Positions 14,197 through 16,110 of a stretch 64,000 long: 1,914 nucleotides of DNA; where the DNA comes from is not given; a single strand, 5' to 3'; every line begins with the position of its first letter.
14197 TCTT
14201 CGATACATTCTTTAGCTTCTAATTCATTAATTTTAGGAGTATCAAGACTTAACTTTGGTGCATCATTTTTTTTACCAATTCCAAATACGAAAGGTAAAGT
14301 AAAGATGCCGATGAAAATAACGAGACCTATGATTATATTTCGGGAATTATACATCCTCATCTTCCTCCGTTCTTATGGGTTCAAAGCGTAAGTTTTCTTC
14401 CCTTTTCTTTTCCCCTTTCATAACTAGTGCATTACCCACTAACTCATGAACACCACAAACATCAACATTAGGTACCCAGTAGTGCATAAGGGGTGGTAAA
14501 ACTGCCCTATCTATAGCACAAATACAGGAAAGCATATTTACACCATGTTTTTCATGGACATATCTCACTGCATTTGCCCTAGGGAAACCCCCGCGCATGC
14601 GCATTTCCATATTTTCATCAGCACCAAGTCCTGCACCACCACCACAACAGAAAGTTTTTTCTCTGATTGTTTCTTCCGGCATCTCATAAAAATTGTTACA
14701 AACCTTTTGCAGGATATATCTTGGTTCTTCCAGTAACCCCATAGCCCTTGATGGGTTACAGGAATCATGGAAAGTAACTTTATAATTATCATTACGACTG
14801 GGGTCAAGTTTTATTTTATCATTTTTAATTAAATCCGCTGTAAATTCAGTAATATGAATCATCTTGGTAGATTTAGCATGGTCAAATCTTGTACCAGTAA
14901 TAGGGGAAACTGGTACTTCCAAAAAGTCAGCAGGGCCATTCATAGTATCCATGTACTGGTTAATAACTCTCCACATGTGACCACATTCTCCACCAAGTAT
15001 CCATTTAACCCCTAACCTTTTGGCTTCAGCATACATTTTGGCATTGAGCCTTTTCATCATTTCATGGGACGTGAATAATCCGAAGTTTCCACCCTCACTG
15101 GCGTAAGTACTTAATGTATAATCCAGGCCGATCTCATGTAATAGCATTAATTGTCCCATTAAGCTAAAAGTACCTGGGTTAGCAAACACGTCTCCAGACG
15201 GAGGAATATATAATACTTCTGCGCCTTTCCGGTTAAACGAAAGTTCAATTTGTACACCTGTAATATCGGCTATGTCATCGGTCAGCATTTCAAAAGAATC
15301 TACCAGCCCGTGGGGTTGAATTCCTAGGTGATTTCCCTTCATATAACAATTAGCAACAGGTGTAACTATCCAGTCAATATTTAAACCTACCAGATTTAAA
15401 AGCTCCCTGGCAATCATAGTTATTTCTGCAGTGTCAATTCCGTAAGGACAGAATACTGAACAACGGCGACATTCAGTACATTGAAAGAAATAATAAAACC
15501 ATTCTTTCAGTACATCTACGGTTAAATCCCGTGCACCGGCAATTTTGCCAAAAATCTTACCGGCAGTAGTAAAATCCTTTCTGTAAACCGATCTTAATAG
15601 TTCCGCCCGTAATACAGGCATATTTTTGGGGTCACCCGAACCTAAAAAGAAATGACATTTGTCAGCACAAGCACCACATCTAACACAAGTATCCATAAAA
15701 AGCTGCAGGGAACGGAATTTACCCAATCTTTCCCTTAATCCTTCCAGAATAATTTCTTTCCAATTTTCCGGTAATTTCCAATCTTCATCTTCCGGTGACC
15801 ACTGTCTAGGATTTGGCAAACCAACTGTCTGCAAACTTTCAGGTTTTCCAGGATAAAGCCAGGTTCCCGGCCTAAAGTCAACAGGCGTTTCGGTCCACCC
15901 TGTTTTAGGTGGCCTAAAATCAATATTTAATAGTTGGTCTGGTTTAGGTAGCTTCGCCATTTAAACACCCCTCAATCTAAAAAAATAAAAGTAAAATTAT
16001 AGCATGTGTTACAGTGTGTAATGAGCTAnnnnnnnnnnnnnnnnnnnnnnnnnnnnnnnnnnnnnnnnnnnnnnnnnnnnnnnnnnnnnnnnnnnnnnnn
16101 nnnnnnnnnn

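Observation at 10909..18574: Complete dsrMKJOP-type complex in the order K-J-O-P-M, coupled to resB-ccsA and an RsbRD_N-like gene, in a low-GC Firmicute-like context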

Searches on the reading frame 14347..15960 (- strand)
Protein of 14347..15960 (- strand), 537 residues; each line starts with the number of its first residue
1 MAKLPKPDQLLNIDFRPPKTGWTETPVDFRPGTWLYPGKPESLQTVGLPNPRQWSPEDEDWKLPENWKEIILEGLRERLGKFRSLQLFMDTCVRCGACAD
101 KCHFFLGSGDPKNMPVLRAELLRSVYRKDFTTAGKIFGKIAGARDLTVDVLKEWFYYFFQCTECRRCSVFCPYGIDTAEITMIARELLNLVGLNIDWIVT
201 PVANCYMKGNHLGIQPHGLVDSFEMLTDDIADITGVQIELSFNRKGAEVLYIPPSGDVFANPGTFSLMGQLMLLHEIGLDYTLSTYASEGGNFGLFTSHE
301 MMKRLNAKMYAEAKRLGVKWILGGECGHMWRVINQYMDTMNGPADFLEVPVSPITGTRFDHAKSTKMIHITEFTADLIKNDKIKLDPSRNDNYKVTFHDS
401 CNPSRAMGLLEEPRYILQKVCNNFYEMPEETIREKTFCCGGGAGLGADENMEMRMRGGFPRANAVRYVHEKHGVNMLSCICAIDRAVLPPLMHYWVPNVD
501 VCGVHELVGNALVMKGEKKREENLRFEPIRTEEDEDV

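Call 3: search_protein_families(library=pfam, proteins=[window:14347-15960:-], max_evalue=0.01)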
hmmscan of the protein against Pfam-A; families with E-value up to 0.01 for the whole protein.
window:14347-15960:- (537 aa): 11 families
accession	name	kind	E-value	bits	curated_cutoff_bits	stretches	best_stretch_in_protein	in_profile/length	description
PF13183.11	Fer4_8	-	1.2e-11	45.4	27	1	89-175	2-68/68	4Fe-4S dicluster domain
PF13534.11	Fer4_17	-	1e-08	36.1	22.2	1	92-176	2-61/61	4Fe-4S dicluster domain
PF13237.11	Fer4_10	-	1.6e-06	28.4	25.5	0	160-174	8-23/53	4Fe-4S dicluster domain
PF02754.22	CCG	-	3.7e-05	24.2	20.6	1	395-455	1-57/85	Cysteine-rich domain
PF12797.12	Fer4_2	-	7.1e-05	23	24.5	0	160-173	9-22/22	4Fe-4S binding domain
PF00037.32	Fer4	-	0.0001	22.4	21.1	0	89-102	5-18/24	4Fe-4S binding domain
PF12838.12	Fer4_7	-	0.00016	22.5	27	0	91-175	1-52/52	4Fe-4S dicluster domain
PF13187.11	Fer4_9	-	0.00018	21.9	27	0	92-174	2-50/52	4Fe-4S dicluster domain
PF12800.12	Fer4_4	-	0.0011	19.6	24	0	90-103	2-15/17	4Fe-4S binding domain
PF12837.12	Fer4_6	-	0.0023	18.3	25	0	89-103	6-20/24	4Fe-4S binding domain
PF12798.12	Fer4_3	-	0.0033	18.6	27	0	161-175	1-15/15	4Fe-4S binding domain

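Call 4: search_protein_families(library=ncbifam, proteins=[window:14347-15960:-], max_evalue=0.01)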
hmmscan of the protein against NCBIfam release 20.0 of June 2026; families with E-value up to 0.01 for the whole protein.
window:14347-15960:- (537 aa): 14 families
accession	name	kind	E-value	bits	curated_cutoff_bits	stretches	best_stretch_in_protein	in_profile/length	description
NF045796.1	DsrK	equivalog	1e-224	746.2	400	1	55-525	15-449/453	sulfate reduction electron transfer complex DsrMKJOP subunit DsrK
NF045724.1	ferredox_TmcB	equivalog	1.8e-46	158.6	735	1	84-482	35-398/430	electron transfer complex ferredoxin TmcB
NF045711.1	sulf_resp_HmcF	equivalog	3.5e-39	134.9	750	1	85-446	55-386/457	sulfate respiration complex iron-sulfur protein HmcF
NF045670.1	quin_L_LdhH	equivalog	1.1e-13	50.4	800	1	364-442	573-644/706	L-lactate dehydrogenase (quinone) large subunit LdhH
NF004898.0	PRK06259.1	equivalog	2.5e-10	39.6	385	1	363-449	353-429/488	fumarate reductase (CoM/CoB) subunit TfrB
NF045663.1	diclust_near_Sec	equivalog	1.6e-05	23.2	530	0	379-444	520-584/759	pyridine nucleotide-disulfide oxidoreductase/dicluster-binding protein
NF008434.0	PRK11274.1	equivalog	6.1e-05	22.1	333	0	160-188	74-102/409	glycolate oxidase subunit GlcF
NF008369.0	PRK11168.1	equivalog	0.00022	20.2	278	1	160-186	59-85/401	anaerobic glycerol-3-phosphate dehydrogenase subunit C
NF005746.0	PRK07570.1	subfamily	0.0017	17.6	243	0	158-189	211-242/250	succinate dehydrogenase/fumarate reductase iron-sulfur subunit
NF040864.1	HgcB_ferredoxin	equivalog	0.0022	17.8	99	0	89-102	43-56/93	mercury methylation ferredoxin HgcB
NF058577.1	FdxA_fam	equivalog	0.0032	17.6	65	0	90-102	7-19/52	4Fe-4S ferredoxin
NF038196.1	ferrodoxin_EFR1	subfamily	0.0037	17.3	75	0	89-103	183-197/242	EFR1 family ferrodoxin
TIGR04003.1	rSAM_BssD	equivalog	0.0057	15.8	496.45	0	147-208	38-99/314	[benzylsuccinate synthase]-activating enzyme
TIGR00384.1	dhsB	subfamily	0.0089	15.5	88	0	158-178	195-215/222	succinate dehydrogenase and fumarate reductase iron-sulfur protein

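Call 8: find_encoding_contigs(protein=window:14347-15960:-, flank=10000, max_places=6)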
Protein window:14347-15960:- (537 aa): 12 contigs read that carry it; 4 places shown.
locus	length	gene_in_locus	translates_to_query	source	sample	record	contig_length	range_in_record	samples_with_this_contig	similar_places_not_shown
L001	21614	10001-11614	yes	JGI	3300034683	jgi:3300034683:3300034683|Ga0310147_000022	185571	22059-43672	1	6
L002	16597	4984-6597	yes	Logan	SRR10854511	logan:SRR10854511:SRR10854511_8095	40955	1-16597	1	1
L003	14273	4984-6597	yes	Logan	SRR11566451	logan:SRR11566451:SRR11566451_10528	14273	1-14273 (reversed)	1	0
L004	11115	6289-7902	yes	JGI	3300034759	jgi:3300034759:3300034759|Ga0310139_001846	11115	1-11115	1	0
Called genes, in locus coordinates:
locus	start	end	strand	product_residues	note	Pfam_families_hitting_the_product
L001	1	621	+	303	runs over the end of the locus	PF00188:CAP, PF07833:Cu_amine_oxidN1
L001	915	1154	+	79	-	PF04024:PspC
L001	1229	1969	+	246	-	PF00590:TP_methylase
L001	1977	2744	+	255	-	PF00590:TP_methylase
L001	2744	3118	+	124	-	PF06180:CbiK, PF01903:CbiX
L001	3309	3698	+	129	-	PF13581:HATPase_c_2, PF02518:HATPase_c (weak)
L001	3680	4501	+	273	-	PF04542:Sigma70_r2, PF04539:Sigma70_r3, PF08281:Sigma70_r4_2 (weak), PF04545:Sigma70_r4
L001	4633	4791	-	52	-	-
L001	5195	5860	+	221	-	PF12801:Fer4_5, PF00037:Fer4 (faint), PF12838:Fer4_7 (faint), PF13484:Fer4_16 (faint), PF14697:Fer4_21 (faint), PF12837:Fer4_6 (faint), PF13237:Fer4_10, PF13187:Fer4_9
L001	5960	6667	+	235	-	PF01510:Amidase_2, PF07833:Cu_amine_oxidN1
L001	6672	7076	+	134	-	-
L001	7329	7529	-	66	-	-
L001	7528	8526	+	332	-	PF05140:ResB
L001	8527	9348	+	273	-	PF01578:Cytochrom_C_asm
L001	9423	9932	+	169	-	PF14361:RsbRD_N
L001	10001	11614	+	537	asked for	PF13187:Fer4_9 (faint), PF13183:Fer4_8, PF13237:Fer4_10 (faint), PF13534:Fer4_17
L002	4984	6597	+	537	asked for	PF13187:Fer4_9 (faint), PF13183:Fer4_8, PF13237:Fer4_10 (faint), PF13534:Fer4_17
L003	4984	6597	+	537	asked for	PF13187:Fer4_9 (faint), PF13183:Fer4_8, PF13237:Fer4_10 (faint), PF13534:Fer4_17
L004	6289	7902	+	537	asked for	PF13187:Fer4_9 (faint), PF13183:Fer4_8, PF13237:Fer4_10 (faint), PF13534:Fer4_17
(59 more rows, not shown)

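Call 9: find_related_loci(query=window:14347-15960:-, collection=genome_contigs, flank=10000)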
Query window:14347-15960:- (537 aa) in genome_contigs; peptide patterns used: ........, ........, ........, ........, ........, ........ (x = any residue, [..] = any of these).
600 stretches matched a pattern (row limit reached: there are more); 598 encode a relative of the query (tblastn E <= 1e-3); the best 80 are kept; 80 distinct loci.
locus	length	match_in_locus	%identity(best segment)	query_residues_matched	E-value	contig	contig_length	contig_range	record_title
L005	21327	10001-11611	92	1-537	0e+0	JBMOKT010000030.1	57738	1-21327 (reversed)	MAG: Bacillota bacterium isolate Betzabe_MAG005 MAG005_30, whole genome shotgun sequence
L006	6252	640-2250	91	1-537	0e+0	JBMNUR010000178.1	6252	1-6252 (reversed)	MAG: Peptococcales bacterium isolate SBF912SR1HQ0049 scaffold_43616_c1, whole genome shotgun sequence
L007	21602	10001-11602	81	1-535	0e+0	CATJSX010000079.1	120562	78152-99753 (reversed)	MAG: uncultured Peptococcaceae bacterium isolate iMGMC-349_1678881692 genome assembly, contig: MegahitA5_448, whole geno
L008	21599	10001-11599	79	1-533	0e+0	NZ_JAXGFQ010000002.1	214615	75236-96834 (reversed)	Moorella naiadis (nom. illeg.) strain AZ13.I AZ13_I_contig_1, whole genome shotgun sequence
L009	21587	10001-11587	79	1-529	0e+0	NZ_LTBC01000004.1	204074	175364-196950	Moorella mulderi DSM 14980 MOMU_contig000004, whole genome shotgun sequence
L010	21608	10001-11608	78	1-536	0e+0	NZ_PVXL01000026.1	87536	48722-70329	Neomoorella stamsii strain DSM 26217 MOST_contig000026, whole genome shotgun sequence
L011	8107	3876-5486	78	1-537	0e+0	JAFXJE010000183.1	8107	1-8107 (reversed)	MAG: Peptococcaceae bacterium isolate RGIG6463 Sheep_Rectum.Co__c3063124, whole genome shotgun sequence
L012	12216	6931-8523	78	1-531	0e+0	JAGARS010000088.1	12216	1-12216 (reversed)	MAG: Peptococcaceae bacterium isolate RGIG8713 Water_deer_Colon-3__c184901, whole genome shotgun sequence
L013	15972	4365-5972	78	1-536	0e+0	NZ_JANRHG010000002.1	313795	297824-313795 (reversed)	Neomoorella sulfitireducens strain SLA38 2, whole genome shotgun sequence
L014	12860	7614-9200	78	1-529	0e+0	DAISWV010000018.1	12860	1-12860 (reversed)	MAG TPA_asm: Peptococcaceae bacterium isolate CTOTU5053 NODE_894_length_12860_cov_6.970168, whole genome shotgun sequenc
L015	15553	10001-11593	78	1-531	0e+0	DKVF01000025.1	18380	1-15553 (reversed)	MAG TPA_asm: Peptococcaceae bacterium UBA7185 UBA7185_contig_27995, whole genome shotgun sequence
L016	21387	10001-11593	78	1-531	0e+0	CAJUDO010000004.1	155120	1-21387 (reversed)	MAG TPA_asm: uncultured Peptococcaceae bacterium isolate MGBC129548 genome assembly, contig: MGBC129548.4, whole genome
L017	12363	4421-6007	79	1-529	0e+0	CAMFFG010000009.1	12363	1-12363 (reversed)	MAG: uncultured Peptococcaceae bacterium isolate SRR15057920_bin.47_metaWRAP_v1.3_MAG genome assembly, contig: ERZ104075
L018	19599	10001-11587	78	1-529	0e+0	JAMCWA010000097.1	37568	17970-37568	MAG: Bacillota bacterium isolate FK_Sedi_B_Bin.70 NODE_3130_length_37568_cov_3.86816, whole genome shotgun sequence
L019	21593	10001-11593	77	1-531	0e+0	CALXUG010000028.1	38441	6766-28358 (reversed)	MAG: uncultured Clostridia bacterium isolate BRZ_EN__bin1 genome assembly, contig: BRZ_EN__NODE_974_length_38441_cov_9.0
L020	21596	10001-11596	77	1-533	0e+0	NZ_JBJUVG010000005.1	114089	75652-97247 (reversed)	Peptococcus simiae strain M108 5, whole genome shotgun sequence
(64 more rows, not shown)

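Call 22: search_protein_families(library=ncbifam, proteins=[L009:1458-2882:+, L009:2898-4085:+, L009:4115-4348:+, L009:4602-5237:+, L009:5244-6314:-, L009:15197-15895:+, L009:16130-18355:+, L009:30-983:+], max_evalue=1e-8)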
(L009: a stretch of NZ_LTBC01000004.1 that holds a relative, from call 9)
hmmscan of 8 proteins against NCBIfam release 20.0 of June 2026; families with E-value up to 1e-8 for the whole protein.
L009:1458-2882:+ (474 aa): 3 families
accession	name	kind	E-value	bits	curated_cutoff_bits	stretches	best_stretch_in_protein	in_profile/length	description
TIGR02064.1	dsrA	equivalog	1.3e-175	584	392.85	1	47-466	1-401/402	dissimilatory-type sulfite reductase subunit alpha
TIGR02066.1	dsrB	equivalog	6.4e-30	104.3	341.5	1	135-449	31-328/341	dissimilatory-type sulfite reductase subunit beta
TIGR02912.1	sulfite_red_C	equivalog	3.4e-09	36.1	324.1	0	184-276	75-161/314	sulfite reductase subunit C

L009:2898-4085:+ (395 aa): 4 families
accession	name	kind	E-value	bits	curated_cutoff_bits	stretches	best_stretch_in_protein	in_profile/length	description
TIGR02066.1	dsrB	equivalog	7.6e-149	495.4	341.5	1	36-379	1-341/341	dissimilatory-type sulfite reductase subunit beta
TIGR02064.1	dsrA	equivalog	8e-30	104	392.85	1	66-361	84-375/402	dissimilatory-type sulfite reductase subunit alpha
TIGR02912.1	sulfite_red_C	equivalog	2.2e-14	53.2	324.1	1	60-350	17-294/314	sulfite reductase subunit C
NF007125.0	PRK09566.1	equivalog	1.8e-10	39.9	594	1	76-212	333-458/513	ferredoxin--nitrite reductase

L009:4115-4348:+ (77 aa): 0 families

L009:4602-5237:+ (211 aa): 14 families
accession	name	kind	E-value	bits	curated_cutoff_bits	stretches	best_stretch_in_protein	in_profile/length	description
NF033762.1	social_mot_Tgl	equivalog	6.1e-27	94.5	225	2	17-116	89-190/252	social motility TPR repeat lipoprotein Tgl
NF047558.1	TPR_END_plus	domain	1.1e-26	92.6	32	0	99-130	2-33/56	TPR end-of-group domain-containing protein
TIGR02917.1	PEP_TPR_lipo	equivalog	5e-25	87.5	312.2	1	19-193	320-494/899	XrtA/PEP-CTERM system TPR-repeat protein PrsT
NF040959.1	MamA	equivalog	1.3e-24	86.8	200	1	28-159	71-202/204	magnetosome protein MamA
TIGR02521.1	type_IV_pilW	equivalog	9.9e-23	80.9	154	1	28-189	31-194/234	type IV pilus biogenesis/stability protein PilW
NF033758.1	gliding_GltE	equivalog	1.1e-18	67.4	225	1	94-189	84-179/411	adventurous gliding motility TPR repeat lipoprotein GltE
NF002725.1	PRK02603.1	equivalog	1.2e-16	61.2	143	0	76-149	49-125/173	photosystem I assembly protein Ycf3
NF033920.0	C39_PA2778_fam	equivalog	2.2e-15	56.8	150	1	105-193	165-253/255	PA2778 family cysteine peptidase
NF008391.2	PRK11189.1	equivalog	1.4e-14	54.3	250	0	28-120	65-157/297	lipoprotein NlpI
NF052415.1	T3SS_chap_SctY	equivalog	3.7e-13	49.9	70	0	136-196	12-72/106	type III secretion apparatus assembly chaperone SctY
NF047507.1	TPR_BatC_Lepto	exception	5.8e-13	48.8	175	0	31-103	61-137/214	TPR repeat-containing protein BatC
TIGR00990.1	3a0801s09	subfamily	1.1e-11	44.1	757.25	0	27-116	126-214/615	mitochondrial import receptor subunit TOM70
NF008756.0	PRK11788.1-4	equivalog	5.2e-11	42.2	474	1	29-191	108-276/389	lipopolysaccharide assembly protein LapB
NF008757.0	PRK11788.1-5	equivalog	6.9e-11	41.9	363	1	29-164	108-248/388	lipopolysaccharide assembly protein LapB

L009:5244-6314:- (356 aa): 1 family
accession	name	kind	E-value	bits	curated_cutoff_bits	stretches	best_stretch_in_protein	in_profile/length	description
NF045662.1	DVU0298_fam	equivalog_domain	3.3e-57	193.5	75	1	152-353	1-212/213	DVU0298 family protein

L009:15197-15895:+ (232 aa): 12 families
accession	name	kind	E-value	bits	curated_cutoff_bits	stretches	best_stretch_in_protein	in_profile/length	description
TIGR03338.1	phnR_burk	equivalog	1.3e-44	152.4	271.5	1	23-216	18-211/212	phosphonate utilization associated transcriptional regulator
NF008504.0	PRK11414.1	equivalog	1.3e-21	77.4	225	1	22-205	17-202/221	GntR family transcriptional regulator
NF003011.0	PRK03837.1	subfamily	2.1e-19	70.1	260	1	90-218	107-233/241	transcriptional regulator NanR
NF007741.0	PRK10421.1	equivalog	7.6e-16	58.3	311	0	20-76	11-66/262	transcriptional regulator LldR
NF008576.0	PRK11534.1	equivalog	9.9e-16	58.1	218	1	17-211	8-210/225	DNA-binding transcriptional regulator CsiR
NF007001.0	PRK09464.1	equivalog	7.6e-15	55.2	330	0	24-71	18-66/254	pyruvate dehydrogenase complex transcriptional repressor PdhR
NF007442.0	PRK09990.1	equivalog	3.8e-14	52.7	301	1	23-216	17-233/256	transcriptional regulator GlcC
NF007588.0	PRK10225.1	equivalog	7.8e-12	45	442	1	18-157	11-147/257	Uxu operon transcriptional regulator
NF052282.1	PLP_TF_PdxR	equivalog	8.9e-12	44.8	320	1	19-89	4-75/448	MocR-like pyridoxine biosynthesis transcription factor PdxR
NF008571.0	PRK11523.1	equivalog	4e-10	39.5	396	0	18-221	10-228/258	transcriptional regulator ExuR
TIGR02018.2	his_ut_repres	equivalog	7.2e-10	38.6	220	1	23-127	6-112/226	histidine utilization transcriptional repressor HutC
NF052281.1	rhizopine_MocR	equivalog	4.3e-09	35.6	650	1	9-87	11-90/479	rhizopine catabolism transcriptional regulator MocR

L009:16130-18355:+ (741 aa): 22 families
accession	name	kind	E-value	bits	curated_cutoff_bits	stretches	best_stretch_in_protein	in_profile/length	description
TIGR01243.1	CDC48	subfamily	3.9e-251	835.5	802.65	1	14-686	2-680/733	CDC48 family AAA ATPase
NF003069.1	PRK03992.1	subfamily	4.4e-167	556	500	2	184-411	126-356/379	proteasome-activating nucleotidase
TIGR01242.2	TIGR01242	subfamily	8.6e-163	541.5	500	2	185-411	110-339/362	proteasome-activating nucleotidase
TIGR01241.2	FtsH_fam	equivalog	8.8e-140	467.3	600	2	183-412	156-387/598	ATP-dependent zinc metalloprotease FtsH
NF047748.1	PrtsmActNtasePan1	equivalog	1.8e-138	461.9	750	2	184-410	143-372/405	proteasome-activating nucleotidase Pan1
NF047747.1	PrtsmActNtasePan2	equivalog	1.1e-132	443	700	2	184-412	146-377/397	proteasome-activating nucleotidase Pan2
TIGR03689.1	pup_AAA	equivalog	5.8e-117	391.5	504.75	2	186-370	179-378/512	proteasome ATPase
NF008004.0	PRK10733.1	equivalog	6e-104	348.3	1008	2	185-409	148-374/644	ATP-dependent zinc metalloprotease FtsH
NF041006.2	cell_div_CdvC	equivalog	7.4e-100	334.4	650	2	185-449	99-357/370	cell division protein CdvC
NF042959.1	IteA_antiphage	equivalog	1.4e-72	244.9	510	2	198-404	101-301/367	anti-phage ATPase IteA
TIGR03922.1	T7SS_EccA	equivalog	4.2e-21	75.1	466.65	1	495-626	314-449/557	type VII secretion AAA-ATPase EccA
NF003229.0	PRK04195.1-5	equivalog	1.3e-15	57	280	0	223-300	44-120/413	replication factor C large subunit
TIGR00390.1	hslU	equivalog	2.4e-11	43.2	362.45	0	222-255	46-79/441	ATP-dependent protease ATPase subunit HslU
NF003230.0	PRK04195.1-6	equivalog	5.8e-11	41.7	441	0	460-527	15-73/494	replication factor C large subunit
NF003226.0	PRK04195.1-1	equivalog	4e-10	39.2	588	0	221-299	38-116/405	replication factor C large subunit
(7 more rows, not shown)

L009:30-983:+ (317 aa): 10 families
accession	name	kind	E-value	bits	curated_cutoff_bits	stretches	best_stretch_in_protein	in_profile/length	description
TIGR00476.1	selD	equivalog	2e-115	385.3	125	1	3-281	34-310/311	selenide, water dikinase SelD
NF002098.0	PRK00943.1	equivalog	2.6e-100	335.7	299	1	3-305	38-336/347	selenide, water dikinase SelD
NF010705.0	PRK14105.1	equivalog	3.1e-50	171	291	1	9-230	44-278/345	selenide, water dikinase SelD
TIGR04369.1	fusion_not_SelD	hypoth_equivalog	8.8e-43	146.4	700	1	13-288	382-692/701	oxidoreductase/SelD-related fusion protein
TIGR01379.1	thiL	equivalog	7.5e-23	81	184.15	1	15-229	25-245/320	thiamine-phosphate kinase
TIGR03267.1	methan_mark_2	hypoth_equivalog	1e-17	64.2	365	1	13-222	43-248/323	methanogenesis marker 2 protein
TIGR04049.1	AIR_rel_sll0787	hypoth_equivalog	8.7e-16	57.9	321.3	1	14-222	43-243/318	sll0787 family AIR synthase-like protein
NF004351.0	PRK05731.1-4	equivalog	4.3e-15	55.6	324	1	43-224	72-251/321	thiamine-phosphate kinase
TIGR02124.1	hypE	equivalog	7.4e-10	38.3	251.6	0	12-227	31-250/332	hydrogenase expression/formation protein HypE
NF004353.0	PRK05731.2-2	equivalog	1.3e-09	37.6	301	1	14-231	19-236/311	thiamine-phosphate kinase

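Call 28: search_solved_structures(query=window:14347-15960:-, max_evalue=0.00001)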
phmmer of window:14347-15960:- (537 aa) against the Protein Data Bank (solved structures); distinct sequences matched with E-value up to 0.00001: 0.

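Call 36: list_cluster_members(proteins=[window:14347-15960:-, window:16029-16538:-, window:10909-11940:-])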
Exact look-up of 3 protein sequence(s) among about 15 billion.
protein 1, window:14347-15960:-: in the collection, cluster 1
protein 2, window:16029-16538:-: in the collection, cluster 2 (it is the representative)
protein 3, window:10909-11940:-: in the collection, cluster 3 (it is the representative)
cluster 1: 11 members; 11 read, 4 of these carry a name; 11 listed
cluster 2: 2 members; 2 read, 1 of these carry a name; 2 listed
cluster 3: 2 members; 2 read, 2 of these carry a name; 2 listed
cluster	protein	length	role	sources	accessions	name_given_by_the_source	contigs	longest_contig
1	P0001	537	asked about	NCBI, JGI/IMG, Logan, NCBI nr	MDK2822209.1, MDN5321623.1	MAG: hypothetical protein PWQ67_77 [Clostridia bacterium] | Fe-S oxidoreductase | hypothetical protein [Clostridia bacterium]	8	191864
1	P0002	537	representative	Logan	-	-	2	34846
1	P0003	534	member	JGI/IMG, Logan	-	Fe-S oxidoreductase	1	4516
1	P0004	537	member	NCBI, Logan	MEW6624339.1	MAG: sulfate reduction electron transfer complex DsrMKJOP subunit DsrK [Bacillota ...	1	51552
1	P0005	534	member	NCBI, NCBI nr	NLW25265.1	MAG: (Fe-S)-binding protein [Clostridia bacterium] | (Fe-S)-binding protein [Clostridia bacterium]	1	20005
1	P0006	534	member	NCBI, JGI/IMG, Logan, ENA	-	-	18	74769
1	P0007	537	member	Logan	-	-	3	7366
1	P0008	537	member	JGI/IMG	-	-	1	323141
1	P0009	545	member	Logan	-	-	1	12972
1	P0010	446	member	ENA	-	-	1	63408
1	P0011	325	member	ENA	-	-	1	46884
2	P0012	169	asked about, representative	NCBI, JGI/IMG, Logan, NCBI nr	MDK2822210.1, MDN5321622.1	MAG: hypothetical protein PWQ67_76 [Clostridia bacterium] | hypothetical protein | hypothetical protein [Clostridia bacterium]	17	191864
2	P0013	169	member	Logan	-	-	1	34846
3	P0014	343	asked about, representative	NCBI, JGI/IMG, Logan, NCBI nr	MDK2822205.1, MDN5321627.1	MAG: nitrate reductase gamma subunit [Clostridia bacterium] | nitrate reductase gamma subunit | nitrate reductase gamma subunit [Clostridia bacterium]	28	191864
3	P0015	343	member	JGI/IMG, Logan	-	nitrate reductase gamma subunit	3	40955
